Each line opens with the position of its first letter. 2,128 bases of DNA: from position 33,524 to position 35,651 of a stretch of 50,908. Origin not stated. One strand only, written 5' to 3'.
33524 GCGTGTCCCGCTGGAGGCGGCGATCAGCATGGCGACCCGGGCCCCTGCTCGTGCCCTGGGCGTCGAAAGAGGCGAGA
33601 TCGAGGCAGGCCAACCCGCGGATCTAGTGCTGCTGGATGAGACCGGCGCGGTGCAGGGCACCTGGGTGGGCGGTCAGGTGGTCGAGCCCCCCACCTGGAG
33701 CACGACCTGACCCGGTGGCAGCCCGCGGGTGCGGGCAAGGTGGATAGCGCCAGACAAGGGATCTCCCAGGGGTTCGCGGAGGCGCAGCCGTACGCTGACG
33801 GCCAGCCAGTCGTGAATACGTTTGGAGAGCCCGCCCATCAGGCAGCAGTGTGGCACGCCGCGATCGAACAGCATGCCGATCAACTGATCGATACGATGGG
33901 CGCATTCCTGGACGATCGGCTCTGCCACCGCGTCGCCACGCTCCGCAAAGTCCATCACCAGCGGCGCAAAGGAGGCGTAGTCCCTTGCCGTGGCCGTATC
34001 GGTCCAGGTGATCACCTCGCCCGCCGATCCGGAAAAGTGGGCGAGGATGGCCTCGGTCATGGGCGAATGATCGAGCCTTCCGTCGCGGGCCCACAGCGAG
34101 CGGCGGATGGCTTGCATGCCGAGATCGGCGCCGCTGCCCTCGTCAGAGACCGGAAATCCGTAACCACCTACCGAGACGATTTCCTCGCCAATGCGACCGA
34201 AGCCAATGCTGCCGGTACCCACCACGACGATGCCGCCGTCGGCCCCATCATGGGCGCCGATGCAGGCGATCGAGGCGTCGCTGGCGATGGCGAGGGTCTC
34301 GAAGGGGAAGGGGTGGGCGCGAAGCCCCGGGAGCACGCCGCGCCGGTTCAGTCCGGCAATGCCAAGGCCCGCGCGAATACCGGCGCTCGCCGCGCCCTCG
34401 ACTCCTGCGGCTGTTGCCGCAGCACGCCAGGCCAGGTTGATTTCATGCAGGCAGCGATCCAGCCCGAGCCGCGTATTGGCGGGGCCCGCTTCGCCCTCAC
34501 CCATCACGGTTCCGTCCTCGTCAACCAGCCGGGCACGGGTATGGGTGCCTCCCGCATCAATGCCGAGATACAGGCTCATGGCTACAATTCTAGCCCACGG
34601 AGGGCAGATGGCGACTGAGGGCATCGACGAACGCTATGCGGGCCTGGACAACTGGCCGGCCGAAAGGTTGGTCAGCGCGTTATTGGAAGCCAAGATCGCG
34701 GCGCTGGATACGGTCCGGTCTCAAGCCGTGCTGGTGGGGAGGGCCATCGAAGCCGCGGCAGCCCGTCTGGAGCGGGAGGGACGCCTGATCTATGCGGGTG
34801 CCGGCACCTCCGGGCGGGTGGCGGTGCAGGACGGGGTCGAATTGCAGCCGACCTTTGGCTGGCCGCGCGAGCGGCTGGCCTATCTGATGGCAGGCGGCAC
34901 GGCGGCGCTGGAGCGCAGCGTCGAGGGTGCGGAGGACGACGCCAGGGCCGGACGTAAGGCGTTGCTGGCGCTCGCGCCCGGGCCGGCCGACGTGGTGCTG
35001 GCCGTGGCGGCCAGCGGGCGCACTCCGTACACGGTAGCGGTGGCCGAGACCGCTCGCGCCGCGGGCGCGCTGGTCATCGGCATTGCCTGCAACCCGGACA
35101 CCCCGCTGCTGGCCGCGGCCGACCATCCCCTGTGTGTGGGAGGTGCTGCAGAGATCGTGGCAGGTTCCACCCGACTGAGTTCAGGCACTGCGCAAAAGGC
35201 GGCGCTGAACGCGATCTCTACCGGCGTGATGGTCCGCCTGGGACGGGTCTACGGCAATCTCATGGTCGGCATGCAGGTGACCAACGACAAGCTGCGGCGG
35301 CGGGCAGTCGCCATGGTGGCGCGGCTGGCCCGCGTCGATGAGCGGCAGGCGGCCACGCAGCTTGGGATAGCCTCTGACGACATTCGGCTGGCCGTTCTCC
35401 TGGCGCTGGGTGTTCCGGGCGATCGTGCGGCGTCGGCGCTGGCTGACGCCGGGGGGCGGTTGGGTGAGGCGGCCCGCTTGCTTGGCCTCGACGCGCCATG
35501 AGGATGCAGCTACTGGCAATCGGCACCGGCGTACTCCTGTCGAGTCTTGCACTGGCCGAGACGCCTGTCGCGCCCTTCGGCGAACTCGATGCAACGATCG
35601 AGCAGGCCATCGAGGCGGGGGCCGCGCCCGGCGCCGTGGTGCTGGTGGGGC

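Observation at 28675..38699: Muropeptide/MurNAc scavenging locus: TonB receptor and SSS transporter coupled to nagA, a MurK-like kinase, murQ, a serine hydrolase, DUF1611 and L-Ala-D/L-Glu epimerase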

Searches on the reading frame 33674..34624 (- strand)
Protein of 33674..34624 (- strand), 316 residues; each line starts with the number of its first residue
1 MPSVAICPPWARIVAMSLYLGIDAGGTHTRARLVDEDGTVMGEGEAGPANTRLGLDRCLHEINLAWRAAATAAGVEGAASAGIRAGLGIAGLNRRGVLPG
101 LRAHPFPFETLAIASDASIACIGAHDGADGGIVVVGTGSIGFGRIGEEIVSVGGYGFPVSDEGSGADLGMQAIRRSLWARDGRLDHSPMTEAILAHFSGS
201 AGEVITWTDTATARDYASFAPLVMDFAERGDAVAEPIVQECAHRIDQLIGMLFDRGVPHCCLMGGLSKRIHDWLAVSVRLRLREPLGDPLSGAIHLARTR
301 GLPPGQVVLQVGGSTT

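Call 4: search_protein_families(library=pfam, proteins=[window:33674-34624:-])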
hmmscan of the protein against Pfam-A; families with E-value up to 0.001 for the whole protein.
window:33674-34624:- (316 aa): 1 family
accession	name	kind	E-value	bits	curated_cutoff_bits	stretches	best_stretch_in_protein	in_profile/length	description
PF01869.26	BcrAD_BadFG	-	3.8e-27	95.9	31.5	1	20-269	1-233/271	BadF/BadG/BcrA/BcrD ATPase family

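Call 5: search_protein_families(library=ncbifam, proteins=[window:33674-34624:-])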
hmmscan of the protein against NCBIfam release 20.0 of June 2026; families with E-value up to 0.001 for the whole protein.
window:33674-34624:- (316 aa): 1 family
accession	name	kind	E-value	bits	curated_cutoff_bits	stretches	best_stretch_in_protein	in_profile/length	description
NF046058.1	NagK_SO3507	equivalog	1e-72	245.1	370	1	16-299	8-292/295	N-acetylglucosamine kinase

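Call 60: search_solved_structures(query=window:33674-34579:-, max_evalue=0.001, show_alignments=2)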
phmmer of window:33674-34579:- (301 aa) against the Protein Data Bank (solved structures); distinct sequences matched with E-value up to 0.001: 5.
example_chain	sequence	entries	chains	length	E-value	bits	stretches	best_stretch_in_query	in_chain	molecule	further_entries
1zc6_A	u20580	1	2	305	4.2e-37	131.4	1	4-282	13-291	probable N-acetylglucosamine kinase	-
2e2n_A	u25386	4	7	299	8.1e-24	87.8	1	2-252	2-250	HEXOKINASE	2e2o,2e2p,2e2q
8zo3_A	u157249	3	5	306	2e-15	60.2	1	3-230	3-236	N-acetylmuramic acid/N-acetylglucosamine kinase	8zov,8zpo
2ch6_A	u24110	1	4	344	4.2e-11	46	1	2-173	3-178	N-ACETYL-D-GLUCOSAMINE KINASE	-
2ch5_A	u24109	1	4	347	4.3e-11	46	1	2-173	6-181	NAGK PROTEIN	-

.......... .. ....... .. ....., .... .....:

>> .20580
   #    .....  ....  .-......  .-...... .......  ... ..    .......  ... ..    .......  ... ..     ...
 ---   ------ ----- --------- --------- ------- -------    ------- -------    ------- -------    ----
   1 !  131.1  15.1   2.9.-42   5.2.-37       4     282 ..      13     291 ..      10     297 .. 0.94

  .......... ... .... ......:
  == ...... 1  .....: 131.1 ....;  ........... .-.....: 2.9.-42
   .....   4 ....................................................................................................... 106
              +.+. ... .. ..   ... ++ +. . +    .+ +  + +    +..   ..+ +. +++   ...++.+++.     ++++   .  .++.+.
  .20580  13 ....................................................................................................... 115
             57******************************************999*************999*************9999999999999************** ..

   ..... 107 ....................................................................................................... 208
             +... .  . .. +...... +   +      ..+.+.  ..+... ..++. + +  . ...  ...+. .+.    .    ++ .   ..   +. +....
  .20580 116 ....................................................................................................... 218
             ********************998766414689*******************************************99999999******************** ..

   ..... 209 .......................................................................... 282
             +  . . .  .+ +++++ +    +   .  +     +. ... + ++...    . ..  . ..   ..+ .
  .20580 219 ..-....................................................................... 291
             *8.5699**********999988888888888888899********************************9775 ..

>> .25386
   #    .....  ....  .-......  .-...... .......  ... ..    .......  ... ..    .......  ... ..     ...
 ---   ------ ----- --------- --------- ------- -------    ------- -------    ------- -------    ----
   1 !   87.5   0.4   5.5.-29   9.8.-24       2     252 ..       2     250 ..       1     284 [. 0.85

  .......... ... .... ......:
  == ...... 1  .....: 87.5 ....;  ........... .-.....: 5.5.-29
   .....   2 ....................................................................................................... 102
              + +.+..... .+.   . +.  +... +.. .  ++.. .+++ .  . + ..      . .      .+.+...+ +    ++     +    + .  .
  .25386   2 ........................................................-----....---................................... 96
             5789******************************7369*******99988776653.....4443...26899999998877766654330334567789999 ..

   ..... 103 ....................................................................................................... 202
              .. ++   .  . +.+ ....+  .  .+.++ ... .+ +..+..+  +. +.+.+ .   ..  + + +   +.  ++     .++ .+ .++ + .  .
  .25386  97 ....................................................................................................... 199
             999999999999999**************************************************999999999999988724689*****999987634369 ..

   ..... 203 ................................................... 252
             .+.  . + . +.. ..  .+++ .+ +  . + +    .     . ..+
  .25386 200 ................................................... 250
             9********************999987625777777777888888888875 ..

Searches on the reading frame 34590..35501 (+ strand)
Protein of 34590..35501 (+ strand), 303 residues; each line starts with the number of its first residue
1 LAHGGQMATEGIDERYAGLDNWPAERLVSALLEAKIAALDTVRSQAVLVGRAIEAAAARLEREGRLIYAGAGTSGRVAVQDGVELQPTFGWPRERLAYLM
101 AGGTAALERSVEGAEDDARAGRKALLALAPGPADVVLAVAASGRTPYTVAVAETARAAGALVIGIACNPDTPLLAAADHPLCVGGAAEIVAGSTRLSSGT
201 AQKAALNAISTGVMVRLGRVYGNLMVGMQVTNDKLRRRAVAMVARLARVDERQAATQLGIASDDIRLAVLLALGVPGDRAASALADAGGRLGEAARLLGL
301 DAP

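Call 4: search_protein_families(library=pfam, proteins=[window:34590-35501:+])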
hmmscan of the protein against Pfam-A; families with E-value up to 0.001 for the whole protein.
window:34590-35501:+ (303 aa): 4 families
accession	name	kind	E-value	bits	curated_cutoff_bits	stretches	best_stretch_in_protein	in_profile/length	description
PF22645.1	GKRP_SIS_N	-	7.6e-16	58.3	27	1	52-150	5-107/113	Glucokinase regulatory protein N-terminal SIS domain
PF01380.27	SIS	-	1.2e-09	38.5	25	1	132-208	53-127/131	SIS domain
PF13580.11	SIS_2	-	7.7e-08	32.9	27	1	41-166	12-137/138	SIS domain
PF20741.3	GKRP-like_C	-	8.9e-06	26.6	27.7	1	223-258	2-37/100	C-terminal lid domain of glucokinase regulatory protein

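Call 5: search_protein_families(library=ncbifam, proteins=[window:34590-35501:+])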
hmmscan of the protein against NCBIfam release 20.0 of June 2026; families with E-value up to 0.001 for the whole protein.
window:34590-35501:+ (303 aa): 11 families
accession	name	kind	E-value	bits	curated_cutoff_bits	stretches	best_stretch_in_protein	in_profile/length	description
NF003915.0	PRK05441.1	subfamily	2.6e-93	312.3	168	1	6-294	5-294/300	N-acetylmuramic acid 6-phosphate etherase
NF009222.0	PRK12570.1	subfamily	4.7e-73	245.7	255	1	6-294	12-301/307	N-acetylmuramic acid 6-phosphate etherase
TIGR00274.1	TIGR00274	equivalog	2.1e-67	227.2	302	1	42-293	36-288/291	N-acetylmuramic acid 6-phosphate etherase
NF008451.0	PRK11302.1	subfamily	5.1e-08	32.7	296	1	131-221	174-262/286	transcriptional regulator HexR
TIGR03127.2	RuMP_HxlB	equivalog_domain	5.4e-07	29.7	160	1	133-235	73-170/178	6-phospho-3-hexuloisomerase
NF012026.0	PRK15482.1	equivalog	8.9e-07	28.7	408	1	129-213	179-262/285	HTH-type transcriptional regulator MurR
NF002805.0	PRK02947.1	subfamily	4.2e-06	26.1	135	1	30-166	6-141/247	sugar isomerase domain-containing protein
NF046059.1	NagB_SO3506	equivalog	2.3e-05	23.9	430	1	135-195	89-151/330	glucosamine-6-phosphate deaminase NagB-II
NF008458.0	PRK11337.1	equivalog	5.7e-05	22.2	378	1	132-207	188-262/293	MurR/RpiR family transcriptional regulator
NF040776.2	AlsR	equivalog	9.3e-05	21.5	400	1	132-190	176-234/279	transcriptional repressor AlsR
NF010701.0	PRK14101.1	equivalog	0.00016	20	920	1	130-183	513-565/638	bifunctional transcriptional regulator/glucokinase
